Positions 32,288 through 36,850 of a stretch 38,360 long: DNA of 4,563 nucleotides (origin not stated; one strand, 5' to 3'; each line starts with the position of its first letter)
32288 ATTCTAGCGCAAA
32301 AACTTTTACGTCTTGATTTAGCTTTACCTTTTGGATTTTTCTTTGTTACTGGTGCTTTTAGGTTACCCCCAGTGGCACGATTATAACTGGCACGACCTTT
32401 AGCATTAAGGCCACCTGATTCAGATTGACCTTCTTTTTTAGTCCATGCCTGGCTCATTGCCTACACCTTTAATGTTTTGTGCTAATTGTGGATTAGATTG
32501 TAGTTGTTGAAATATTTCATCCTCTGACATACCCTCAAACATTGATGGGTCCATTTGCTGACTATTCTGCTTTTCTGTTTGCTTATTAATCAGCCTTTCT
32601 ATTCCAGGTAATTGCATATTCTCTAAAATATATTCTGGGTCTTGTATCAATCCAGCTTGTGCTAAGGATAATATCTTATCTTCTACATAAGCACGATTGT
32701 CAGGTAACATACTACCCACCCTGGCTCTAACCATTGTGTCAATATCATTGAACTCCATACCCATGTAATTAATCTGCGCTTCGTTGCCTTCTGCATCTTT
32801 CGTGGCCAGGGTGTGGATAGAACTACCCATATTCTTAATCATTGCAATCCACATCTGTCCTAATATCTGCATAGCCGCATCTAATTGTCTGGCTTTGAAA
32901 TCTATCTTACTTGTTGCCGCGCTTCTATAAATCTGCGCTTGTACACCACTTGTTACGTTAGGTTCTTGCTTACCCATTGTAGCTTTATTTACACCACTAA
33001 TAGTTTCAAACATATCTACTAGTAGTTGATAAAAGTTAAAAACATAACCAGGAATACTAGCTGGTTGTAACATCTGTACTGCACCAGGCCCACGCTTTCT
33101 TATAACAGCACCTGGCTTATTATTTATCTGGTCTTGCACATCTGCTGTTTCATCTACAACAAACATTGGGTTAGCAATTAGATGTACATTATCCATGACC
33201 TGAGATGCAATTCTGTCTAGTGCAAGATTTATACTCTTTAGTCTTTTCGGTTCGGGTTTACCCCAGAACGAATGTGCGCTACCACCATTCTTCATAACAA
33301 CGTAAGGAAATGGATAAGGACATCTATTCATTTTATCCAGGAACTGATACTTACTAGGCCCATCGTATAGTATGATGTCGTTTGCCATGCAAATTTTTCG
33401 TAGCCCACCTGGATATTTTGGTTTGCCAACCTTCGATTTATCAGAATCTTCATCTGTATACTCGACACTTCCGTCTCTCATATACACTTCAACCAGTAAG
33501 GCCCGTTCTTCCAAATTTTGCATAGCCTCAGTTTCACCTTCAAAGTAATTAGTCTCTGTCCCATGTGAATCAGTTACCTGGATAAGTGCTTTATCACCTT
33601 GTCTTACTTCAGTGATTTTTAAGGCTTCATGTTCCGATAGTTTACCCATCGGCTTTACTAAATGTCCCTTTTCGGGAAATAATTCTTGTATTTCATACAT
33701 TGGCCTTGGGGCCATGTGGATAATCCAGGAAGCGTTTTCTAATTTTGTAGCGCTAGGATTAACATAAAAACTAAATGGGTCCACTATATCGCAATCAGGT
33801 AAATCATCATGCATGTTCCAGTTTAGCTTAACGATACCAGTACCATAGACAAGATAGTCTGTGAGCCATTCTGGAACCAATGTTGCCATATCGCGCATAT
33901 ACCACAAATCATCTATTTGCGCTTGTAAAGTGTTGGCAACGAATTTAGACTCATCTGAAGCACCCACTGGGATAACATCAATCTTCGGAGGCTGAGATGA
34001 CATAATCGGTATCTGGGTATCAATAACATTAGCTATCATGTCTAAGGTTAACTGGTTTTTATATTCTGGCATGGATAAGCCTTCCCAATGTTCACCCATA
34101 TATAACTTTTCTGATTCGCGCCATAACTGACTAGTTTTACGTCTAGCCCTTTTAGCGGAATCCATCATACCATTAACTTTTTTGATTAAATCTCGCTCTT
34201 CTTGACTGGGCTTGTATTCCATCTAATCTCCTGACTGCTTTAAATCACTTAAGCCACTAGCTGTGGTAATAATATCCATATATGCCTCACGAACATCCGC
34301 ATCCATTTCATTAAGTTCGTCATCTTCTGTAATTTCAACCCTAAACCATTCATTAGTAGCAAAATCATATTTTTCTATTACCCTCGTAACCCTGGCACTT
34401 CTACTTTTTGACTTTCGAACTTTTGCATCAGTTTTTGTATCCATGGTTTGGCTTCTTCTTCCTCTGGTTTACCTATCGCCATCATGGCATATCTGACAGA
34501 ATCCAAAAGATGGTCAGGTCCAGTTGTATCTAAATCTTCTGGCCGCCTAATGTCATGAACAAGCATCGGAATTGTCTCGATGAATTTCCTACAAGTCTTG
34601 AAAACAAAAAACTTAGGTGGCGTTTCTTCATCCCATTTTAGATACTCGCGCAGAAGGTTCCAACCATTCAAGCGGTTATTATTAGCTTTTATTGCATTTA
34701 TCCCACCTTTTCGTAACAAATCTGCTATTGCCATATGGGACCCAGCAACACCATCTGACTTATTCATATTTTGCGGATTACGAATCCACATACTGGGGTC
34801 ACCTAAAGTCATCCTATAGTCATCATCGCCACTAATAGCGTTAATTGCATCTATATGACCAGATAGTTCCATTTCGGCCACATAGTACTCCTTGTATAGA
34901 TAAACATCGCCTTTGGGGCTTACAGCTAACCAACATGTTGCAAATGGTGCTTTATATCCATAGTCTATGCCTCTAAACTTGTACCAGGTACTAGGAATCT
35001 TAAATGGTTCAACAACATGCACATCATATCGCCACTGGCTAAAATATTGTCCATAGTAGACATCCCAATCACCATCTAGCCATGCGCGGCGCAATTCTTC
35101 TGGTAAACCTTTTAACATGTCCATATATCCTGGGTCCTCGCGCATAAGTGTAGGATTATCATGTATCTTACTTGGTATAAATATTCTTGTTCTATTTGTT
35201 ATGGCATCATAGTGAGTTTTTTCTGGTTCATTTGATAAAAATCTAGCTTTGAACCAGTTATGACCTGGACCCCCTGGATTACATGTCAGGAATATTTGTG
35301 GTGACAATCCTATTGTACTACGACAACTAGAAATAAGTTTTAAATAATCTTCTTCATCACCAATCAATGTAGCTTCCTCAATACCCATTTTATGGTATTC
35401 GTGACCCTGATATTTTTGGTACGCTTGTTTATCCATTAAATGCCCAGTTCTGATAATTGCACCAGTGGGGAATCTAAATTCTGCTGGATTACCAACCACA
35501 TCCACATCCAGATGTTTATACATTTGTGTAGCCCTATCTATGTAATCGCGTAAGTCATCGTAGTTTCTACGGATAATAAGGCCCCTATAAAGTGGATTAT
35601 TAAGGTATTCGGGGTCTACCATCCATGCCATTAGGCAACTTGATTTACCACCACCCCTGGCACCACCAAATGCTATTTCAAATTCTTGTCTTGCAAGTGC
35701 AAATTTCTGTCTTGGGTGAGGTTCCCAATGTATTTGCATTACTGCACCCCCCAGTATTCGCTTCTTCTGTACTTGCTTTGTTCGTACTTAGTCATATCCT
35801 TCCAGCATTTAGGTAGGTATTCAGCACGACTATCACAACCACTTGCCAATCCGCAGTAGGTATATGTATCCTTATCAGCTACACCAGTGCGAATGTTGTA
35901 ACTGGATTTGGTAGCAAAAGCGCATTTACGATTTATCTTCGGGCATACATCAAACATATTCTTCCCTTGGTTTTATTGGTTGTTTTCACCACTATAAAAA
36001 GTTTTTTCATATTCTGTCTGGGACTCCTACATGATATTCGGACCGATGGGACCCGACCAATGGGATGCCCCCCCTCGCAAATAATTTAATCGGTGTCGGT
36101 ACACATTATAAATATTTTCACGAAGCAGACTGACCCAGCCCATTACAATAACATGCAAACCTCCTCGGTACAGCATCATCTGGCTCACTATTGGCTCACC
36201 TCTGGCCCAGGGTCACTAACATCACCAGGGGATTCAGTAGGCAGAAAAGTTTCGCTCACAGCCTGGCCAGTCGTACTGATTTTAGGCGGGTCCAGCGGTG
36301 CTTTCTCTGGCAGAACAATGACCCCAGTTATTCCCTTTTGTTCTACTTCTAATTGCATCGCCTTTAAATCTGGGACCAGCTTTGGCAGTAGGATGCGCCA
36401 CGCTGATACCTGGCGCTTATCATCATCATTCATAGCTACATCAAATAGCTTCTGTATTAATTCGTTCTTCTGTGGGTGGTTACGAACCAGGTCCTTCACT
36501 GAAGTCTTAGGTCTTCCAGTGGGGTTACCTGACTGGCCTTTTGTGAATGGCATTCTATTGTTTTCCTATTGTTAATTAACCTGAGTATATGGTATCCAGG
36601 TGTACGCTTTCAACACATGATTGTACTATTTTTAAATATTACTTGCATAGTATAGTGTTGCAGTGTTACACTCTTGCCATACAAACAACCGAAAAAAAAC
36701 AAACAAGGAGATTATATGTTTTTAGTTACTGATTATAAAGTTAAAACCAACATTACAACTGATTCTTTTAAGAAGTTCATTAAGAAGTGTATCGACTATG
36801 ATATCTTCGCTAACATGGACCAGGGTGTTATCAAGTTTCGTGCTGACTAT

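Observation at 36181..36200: A third copy of the att-arm double-octamer sits on the opposite strand at the end of the TerS-like gene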

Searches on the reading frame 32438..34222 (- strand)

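Call 7: search_protein_families(library=phrogs, proteins=[window:32438-34222:-], max_evalue=0.01)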
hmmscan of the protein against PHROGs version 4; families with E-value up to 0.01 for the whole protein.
window:32438-34222:- (594 aa): 3 families
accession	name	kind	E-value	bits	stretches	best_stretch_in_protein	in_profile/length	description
phrog_156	-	head and packaging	3.3e-34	119.3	1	7-582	6-598/681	portal protein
phrog_1216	-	head and packaging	9.4e-19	68.4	1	142-464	212-511/714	portal protein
phrog_332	-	connector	8.8e-16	58.3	2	304-420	259-383/560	head-tail adaptor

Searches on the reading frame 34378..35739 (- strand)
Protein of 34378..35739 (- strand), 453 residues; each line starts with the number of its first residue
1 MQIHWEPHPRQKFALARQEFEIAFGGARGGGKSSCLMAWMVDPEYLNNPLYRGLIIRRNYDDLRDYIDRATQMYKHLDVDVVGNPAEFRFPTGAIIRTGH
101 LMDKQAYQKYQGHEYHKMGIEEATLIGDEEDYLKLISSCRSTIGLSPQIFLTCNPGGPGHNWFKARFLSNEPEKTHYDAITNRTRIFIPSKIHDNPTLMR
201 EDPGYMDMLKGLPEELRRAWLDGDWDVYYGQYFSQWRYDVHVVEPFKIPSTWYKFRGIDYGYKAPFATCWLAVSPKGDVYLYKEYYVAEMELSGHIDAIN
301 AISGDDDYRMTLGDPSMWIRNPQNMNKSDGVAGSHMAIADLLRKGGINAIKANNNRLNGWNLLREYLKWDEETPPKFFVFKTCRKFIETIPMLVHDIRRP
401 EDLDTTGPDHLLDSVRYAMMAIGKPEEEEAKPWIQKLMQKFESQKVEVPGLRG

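Call 7: search_protein_families(library=phrogs, proteins=[window:34378-35739:-], max_evalue=0.01)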
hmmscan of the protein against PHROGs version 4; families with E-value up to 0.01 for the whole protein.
window:34378-35739:- (453 aa): 6 families
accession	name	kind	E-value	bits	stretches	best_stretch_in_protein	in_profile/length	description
phrog_979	-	head and packaging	2.8e-38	133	1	6-232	153-415/642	terminase large subunit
phrog_2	-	head and packaging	1.7e-36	127.3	1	3-429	262-600/807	terminase large subunit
phrog_5653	-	head and packaging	1.3e-16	61.9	1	223-430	1-188/199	terminase large subunit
phrog_9526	-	head and packaging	6.1e-10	40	1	10-160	14-169/280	terminase large subunit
phrog_10250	-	head and packaging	9.6e-05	23.2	1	215-421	8-214/228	terminase large subunit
phrog_3717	-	head and packaging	0.0006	20.4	1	120-203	129-213/277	terminase large subunit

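Call 13: search_dna_similar(query=window:34378-35739:-, collection=phages, mode=protein, max_rows=20)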
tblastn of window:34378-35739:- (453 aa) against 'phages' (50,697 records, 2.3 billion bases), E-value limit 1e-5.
Records with a match: 941; places in all: 944; records where one place covers at least 80% of the query: 567.
Best place of each record, by identity: <60% 941.
By first word of the organism name: Pseudomonas 330; Arthrobacter 72; Escherichia 64; Acinetobacter 59; Salmonella 50; Streptomyces 45; Xanthomonas 40; Stenotrophomonas 37; Achromobacter 29; Vibrio 28; and 52 more.
By host as written in the record: Pseudomonas aeruginosa 128; - 65; Pseudomonas aeruginosa PAO1 58; Arthrobacter sp. ATCC 21022 54; Acinetobacter baumannii 25; Escherichia coli 24; Stenotrophomonas maltophilia 18; Pseudomonas sp. 16; and 255 more.
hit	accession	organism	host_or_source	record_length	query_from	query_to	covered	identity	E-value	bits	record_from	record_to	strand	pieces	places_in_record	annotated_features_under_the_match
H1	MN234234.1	Arthrobacter phage Lymara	Arthrobacter sp. ATCC 21022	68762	1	451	100%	33.9%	3e-54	201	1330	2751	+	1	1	3: terminase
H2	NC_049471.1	Arthrobacter phage Lymara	Arthrobacter sp. ATCC 21022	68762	1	451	100%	33.9%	3e-54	201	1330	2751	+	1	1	3: terminase large subunit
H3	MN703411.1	Arthrobacter phage DrYang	Arthrobacter sp. ATCC 21022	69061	5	432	94%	35.7%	8e-54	199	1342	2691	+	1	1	3: terminase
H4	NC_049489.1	Arthrobacter phage DrYang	Arthrobacter sp. ATCC 21022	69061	5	432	94%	35.7%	8e-54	199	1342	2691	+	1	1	3: terminase large subunit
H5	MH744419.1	Arthrobacter phage KBurrousTX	Arthrobacter sp. ATCC 21022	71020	1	437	96%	34.4%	1e-55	205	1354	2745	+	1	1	3: terminase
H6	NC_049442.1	Arthrobacter phage KBurrousTX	Arthrobacter sp. ATCC 21022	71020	1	437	96%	34.4%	1e-55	205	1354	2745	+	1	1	3: terminase large subunit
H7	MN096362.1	Arthrobacter phage Vibaki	Arthrobacter globiformis NRRL B-2979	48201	5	424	93%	34.8%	1e-49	187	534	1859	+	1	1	2: terminase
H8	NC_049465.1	Arthrobacter phage Vibaki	Arthrobacter globiformis NRRL B-2979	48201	5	424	93%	34.8%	1e-49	187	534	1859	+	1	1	2: terminase large subunit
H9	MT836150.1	Bacteriophage sp.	human fecal samples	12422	2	421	93%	34.8%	5e-60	218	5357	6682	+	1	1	record has no annotation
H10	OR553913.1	Arthrobacter phage Hirko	Arthrobacter globiformis NRRL B-2779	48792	5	424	93%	34.6%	3e-49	186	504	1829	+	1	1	2: terminase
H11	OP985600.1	Arthrobacter phage Bolt007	Arthrobacter globiformis B-2979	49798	5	452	99%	32.1%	2e-49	187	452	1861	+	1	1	2: terminase large subunit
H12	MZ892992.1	Roseobacter phage CRP-738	Rhodobacteraceae bacterium FZCC0089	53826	9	440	95%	33.3%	3e-49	186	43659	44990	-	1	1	terminase large subunit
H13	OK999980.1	Arthrobacter phage EastWest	Arthrobacter globiformis B-2979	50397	1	425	94%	33.7%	2e-48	184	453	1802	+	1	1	2: terminase large subunit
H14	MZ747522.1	Arthrobacter phage Klevey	Arthrobacter globiformis B-2979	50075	5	443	97%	32.5%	9e-50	187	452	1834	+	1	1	2: terminase large subunit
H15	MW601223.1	Arthrobacter phage Prairie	Arthrobacter globiformis B-2979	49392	5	443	97%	32.5%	2e-49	186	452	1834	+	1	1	2: terminase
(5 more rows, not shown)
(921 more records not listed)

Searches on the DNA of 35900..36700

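Call 57: search_rna_families(source=window, start=35900, end=36700, threshold=evalue, max_evalue=10, show_alignments=2)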
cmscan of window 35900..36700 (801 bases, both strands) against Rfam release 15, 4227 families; matches with E-value up to 10: 2.
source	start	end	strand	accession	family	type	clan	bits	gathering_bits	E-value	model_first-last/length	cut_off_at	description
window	36128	36244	-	RF00302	SNORA65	Gene; snRNA; snoRNA; HACA-box;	CL00042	17.1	70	2.1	1-127/127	no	Small nucleolar RNA SNORA65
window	36402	36450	-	RF01145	sR14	Gene; snRNA; snoRNA; CD-box;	-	9.6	38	9.8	1-54/54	no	Small nucleolar RNA sR14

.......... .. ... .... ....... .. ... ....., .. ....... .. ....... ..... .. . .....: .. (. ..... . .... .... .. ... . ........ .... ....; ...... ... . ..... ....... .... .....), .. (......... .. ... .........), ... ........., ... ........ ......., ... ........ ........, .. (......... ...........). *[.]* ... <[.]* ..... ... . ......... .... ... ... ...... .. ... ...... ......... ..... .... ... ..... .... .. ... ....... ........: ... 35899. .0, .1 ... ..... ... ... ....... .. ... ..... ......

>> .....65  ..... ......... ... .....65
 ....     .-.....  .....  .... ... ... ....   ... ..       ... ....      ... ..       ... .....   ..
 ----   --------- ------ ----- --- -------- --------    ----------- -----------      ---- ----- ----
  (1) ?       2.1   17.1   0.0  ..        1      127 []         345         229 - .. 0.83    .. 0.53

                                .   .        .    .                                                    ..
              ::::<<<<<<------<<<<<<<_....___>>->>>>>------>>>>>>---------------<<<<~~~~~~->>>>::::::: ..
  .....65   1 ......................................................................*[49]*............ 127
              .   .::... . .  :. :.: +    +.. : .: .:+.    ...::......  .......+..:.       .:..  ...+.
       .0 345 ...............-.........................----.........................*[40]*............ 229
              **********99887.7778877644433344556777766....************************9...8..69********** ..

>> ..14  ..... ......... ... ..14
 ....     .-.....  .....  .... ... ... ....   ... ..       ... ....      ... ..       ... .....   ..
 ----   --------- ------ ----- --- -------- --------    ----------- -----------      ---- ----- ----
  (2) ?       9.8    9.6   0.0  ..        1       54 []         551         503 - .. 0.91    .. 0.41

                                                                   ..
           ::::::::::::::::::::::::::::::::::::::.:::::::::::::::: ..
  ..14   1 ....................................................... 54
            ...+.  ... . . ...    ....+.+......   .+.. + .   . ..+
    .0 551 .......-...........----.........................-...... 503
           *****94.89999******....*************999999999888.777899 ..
